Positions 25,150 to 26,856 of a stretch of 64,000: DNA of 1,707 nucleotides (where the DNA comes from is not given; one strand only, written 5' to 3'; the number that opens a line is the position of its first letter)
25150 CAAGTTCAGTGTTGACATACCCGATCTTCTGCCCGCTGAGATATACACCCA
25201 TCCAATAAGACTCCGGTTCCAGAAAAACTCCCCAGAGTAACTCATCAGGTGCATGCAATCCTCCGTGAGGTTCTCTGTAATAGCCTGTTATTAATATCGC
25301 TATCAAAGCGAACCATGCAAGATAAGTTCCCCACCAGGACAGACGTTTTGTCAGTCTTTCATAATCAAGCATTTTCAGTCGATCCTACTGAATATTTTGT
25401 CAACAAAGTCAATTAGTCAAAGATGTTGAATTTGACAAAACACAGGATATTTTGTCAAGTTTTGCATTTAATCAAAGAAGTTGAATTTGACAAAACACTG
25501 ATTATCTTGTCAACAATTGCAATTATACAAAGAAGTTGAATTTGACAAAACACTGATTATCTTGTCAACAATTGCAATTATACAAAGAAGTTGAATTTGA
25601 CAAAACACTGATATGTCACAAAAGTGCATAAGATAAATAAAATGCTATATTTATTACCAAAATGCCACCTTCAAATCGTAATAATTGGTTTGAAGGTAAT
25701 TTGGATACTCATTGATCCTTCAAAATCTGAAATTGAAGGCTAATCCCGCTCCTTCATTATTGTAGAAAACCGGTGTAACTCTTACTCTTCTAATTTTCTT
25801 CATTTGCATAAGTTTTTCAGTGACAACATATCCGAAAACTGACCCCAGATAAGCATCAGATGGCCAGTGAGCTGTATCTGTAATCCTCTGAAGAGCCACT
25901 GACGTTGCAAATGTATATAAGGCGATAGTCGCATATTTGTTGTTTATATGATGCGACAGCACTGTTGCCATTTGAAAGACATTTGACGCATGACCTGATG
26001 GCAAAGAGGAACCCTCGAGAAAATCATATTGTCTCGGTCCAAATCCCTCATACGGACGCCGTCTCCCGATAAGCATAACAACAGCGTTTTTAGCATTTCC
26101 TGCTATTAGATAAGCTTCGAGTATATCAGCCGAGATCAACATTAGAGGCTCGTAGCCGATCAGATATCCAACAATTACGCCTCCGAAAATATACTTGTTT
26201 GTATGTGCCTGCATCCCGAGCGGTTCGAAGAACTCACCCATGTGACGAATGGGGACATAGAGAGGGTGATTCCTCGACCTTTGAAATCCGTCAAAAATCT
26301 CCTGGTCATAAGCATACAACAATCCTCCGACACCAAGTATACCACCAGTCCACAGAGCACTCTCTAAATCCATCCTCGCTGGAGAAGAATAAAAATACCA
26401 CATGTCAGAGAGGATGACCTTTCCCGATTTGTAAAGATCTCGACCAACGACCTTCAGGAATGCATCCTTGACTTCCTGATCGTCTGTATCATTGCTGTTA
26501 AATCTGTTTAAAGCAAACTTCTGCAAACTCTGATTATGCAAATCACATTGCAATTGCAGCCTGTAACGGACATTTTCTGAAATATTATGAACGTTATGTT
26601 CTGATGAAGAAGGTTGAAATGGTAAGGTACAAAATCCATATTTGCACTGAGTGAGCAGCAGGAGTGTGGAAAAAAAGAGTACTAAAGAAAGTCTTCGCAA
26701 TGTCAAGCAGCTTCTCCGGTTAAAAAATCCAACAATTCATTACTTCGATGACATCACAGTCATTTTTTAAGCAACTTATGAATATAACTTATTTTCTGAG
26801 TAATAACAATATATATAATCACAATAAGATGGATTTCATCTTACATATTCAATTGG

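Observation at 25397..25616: Four tandem 55-bp repeats carrying inverted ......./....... heptamers in the promoter region of the transglutaminase-like gene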

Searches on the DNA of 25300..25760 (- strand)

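Call 36: search_rna_families(source=window, start=25300, end=25760, threshold=evalue, max_evalue=10)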
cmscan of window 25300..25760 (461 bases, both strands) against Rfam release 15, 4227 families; matches with E-value up to 10: 7.
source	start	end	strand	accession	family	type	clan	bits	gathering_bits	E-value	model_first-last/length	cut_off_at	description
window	25445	25551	-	RF00542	snopsi28S-1192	Gene; snRNA; snoRNA; HACA-box;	-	27.1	44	0.01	1-138/138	no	Small nucleolar RNA psi28S-1192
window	25650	25725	+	RF01586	snoR09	Gene; snRNA; snoRNA; CD-box;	-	20.3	50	2.5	1-84/84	no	small nucleolar RNA snoR09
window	25626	25705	+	RF01470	rli38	Gene; sRNA;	-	19.6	49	2.9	1-150/150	no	Listeria sRNA rli38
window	25433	25512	-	RF01029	mir-649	Gene; miRNA;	-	18.6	100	0.73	1-93/93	no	mir-649 microRNA precursor family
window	25389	25500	-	RF03926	MIR1435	Gene; miRNA;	-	17.5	94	6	1-186/186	no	MIR1435 microRNA precursor family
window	25666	25702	+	RF01639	ceN49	Gene; snRNA; snoRNA; HACA-box;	-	14.5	65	1.9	82-118/134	no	Caenorhabditis snoRNA ceN49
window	25318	25459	+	RF02121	FTX_3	Gene; lncRNA;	-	14.5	55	6.3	1-147/147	no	FTX transcript, XIST regulator conserved region 3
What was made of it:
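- On Known structured RNA families (Rfam 15): The only sub-threshold hits are to eukaryotic families, which are chance matches (call 36).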

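Call 43: build_rna_model(alignment_id=A1, structure=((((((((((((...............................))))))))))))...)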
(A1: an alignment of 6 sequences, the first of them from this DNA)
Model R1 built from alignment A1 (6 sequences, 58 columns); structure: as given.
model positions 55; base pairs 12; branch points 0; effective number of sequences 5.21; information 1.011 bits per position. Calibrated on 0.2 Mb of random sequence (short: E-values are rough).
structure used (alignment columns):
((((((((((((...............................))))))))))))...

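Call 44: search_with_rna_model(model_id=R1, sources=[window, L009, L010, L011, L014, L015, L020, L021, L068], max_evalue=10)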
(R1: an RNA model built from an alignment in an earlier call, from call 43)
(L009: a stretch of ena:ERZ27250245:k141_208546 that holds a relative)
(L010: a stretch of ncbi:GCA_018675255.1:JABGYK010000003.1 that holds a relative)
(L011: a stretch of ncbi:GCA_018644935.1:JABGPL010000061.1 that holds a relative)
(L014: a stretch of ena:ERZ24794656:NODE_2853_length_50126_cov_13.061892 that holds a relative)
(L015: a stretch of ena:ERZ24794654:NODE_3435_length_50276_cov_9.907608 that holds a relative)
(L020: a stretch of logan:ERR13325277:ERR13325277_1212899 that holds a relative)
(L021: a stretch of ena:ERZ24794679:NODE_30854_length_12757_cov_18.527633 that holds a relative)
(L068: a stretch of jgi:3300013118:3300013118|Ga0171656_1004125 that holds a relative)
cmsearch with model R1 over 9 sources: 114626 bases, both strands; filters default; matches with E-value up to 10: 18.
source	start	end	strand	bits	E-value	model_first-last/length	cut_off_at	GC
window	25499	25553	-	79.2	7.8e-14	1-55/55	no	0.27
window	25554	25608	-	79.2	7.8e-14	1-55/55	no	0.27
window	25444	25498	-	76.3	3.1e-13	1-55/55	no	0.27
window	25389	25443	-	75.6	4.3e-13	1-55/55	no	0.27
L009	2929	2984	+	63.3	1.5e-10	1-55/55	no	0.29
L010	2929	2984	+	63.3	1.5e-10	1-55/55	no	0.29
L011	1403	1458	+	63.3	1.5e-10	1-55/55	no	0.29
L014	324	380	+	55.8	5.5e-09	1-55/55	no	0.35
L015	324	380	+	55.8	5.5e-09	1-55/55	no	0.35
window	25447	25501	+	19.3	0.21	1-55/55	no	0.25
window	63085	63116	-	14.3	2.2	1-55/55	no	0.34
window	25392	25446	+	14.2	2.4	1-55/55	no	0.29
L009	2926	2981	-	12.6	5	1-55/55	no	0.32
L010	2926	2981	-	12.6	5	1-55/55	no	0.32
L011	1400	1455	-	12.6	5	1-55/55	no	0.32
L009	5973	6014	+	12.3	5.7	1-55/55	no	0.29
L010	5973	6014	+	12.3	5.7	1-55/55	no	0.29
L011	4447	4488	+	12.3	5.7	1-55/55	no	0.29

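Call 50: search_dna_similar(query=window:25373-25719:-, collection=plasmids, mode=distant, max_evalue=0.01, max_rows=10)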
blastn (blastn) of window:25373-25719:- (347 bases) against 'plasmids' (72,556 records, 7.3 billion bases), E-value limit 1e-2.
No match.

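Call 51: search_dna_similar(query=window:25373-25719:-, collection=phages, mode=distant, max_evalue=0.01, max_rows=10)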
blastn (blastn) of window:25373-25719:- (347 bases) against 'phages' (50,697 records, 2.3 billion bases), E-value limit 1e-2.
No match.
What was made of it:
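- On Plasmid or origin iterons: There is no plasmid or phage similarity (calls 50, 51).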

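Call 52: search_with_rna_model(model_id=R1, sources=[L072, L073, L074, L075, L076, L020], max_evalue=10)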
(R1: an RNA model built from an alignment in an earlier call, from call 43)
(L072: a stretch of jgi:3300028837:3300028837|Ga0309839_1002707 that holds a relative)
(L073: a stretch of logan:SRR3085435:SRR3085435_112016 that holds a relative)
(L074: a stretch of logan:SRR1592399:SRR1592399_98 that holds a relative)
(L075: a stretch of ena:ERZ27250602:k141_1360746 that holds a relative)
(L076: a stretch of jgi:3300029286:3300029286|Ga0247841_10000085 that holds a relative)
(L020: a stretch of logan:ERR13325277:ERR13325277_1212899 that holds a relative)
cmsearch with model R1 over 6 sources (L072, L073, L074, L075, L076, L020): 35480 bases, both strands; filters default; matches with E-value up to 10: 0.
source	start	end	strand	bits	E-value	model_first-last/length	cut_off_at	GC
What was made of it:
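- Tried and rejected: The covariance model found nothing else (calls 44, 52).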

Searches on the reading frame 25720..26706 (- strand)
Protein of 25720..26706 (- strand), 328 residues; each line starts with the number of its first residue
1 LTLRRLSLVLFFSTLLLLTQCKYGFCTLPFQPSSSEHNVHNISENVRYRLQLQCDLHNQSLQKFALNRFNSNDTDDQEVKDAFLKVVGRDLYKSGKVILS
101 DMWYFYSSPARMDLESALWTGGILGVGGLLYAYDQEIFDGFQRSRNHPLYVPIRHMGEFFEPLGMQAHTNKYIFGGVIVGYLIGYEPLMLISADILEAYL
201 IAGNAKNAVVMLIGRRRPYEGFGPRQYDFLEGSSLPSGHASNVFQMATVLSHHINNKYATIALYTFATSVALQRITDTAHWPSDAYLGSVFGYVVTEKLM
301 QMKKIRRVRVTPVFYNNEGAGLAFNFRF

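Call 8: search_protein_families(library=pfam, proteins=[window:25720-26706:-])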
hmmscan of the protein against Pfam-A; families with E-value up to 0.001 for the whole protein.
window:25720-26706:- (328 aa): 1 family
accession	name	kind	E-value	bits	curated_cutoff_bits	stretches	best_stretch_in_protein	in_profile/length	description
PF01569.27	PAP2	-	9.1e-15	55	27.2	1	196-299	6-121/130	PAP2 superfamily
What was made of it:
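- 25720..26706 (-): Upstream gene on the same strand: PAP2-family phosphatase. call 8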

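Call 14: find_encoding_contigs(protein=window:25720-26706:-, flank=3000, max_places=10)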
Protein window:25720-26706:- (328 aa): 6 contigs read that carry it; 2 places shown.
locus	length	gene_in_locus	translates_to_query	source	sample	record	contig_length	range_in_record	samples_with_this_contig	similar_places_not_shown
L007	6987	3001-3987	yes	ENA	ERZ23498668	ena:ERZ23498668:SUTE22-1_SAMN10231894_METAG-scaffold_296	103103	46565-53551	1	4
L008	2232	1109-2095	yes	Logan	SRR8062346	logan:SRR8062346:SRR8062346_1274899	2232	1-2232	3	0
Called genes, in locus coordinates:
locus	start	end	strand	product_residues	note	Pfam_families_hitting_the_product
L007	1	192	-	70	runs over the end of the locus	-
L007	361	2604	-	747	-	PF18962:Por_Secre_tail (weak)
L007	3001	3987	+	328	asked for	PF01569:PAP2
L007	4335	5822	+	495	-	PF01841:Transglut_core, PF13471:Transglut_core3 (weak)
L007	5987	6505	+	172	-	PF00694:Aconitase_C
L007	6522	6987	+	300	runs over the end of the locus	PF01925:TauE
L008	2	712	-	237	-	?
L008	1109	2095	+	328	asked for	PF01569:PAP2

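Call 45: search_protein_families(library=ncbifam, proteins=[window:25720-26706:-], max_evalue=0.001)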
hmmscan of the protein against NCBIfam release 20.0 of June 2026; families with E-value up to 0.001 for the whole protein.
window:25720-26706:- (328 aa): 2 families
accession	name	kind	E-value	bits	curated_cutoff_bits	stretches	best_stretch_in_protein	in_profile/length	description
NF047884.1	UdeprDiPSep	equivalog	5.8e-06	26.3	250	1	214-303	97-187/188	undecaprenyl-diphosphatase SepP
NF008813.0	PRK11837.1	equivalog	5.2e-05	23.3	229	1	199-291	68-159/202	undecaprenyl-diphosphate phosphatase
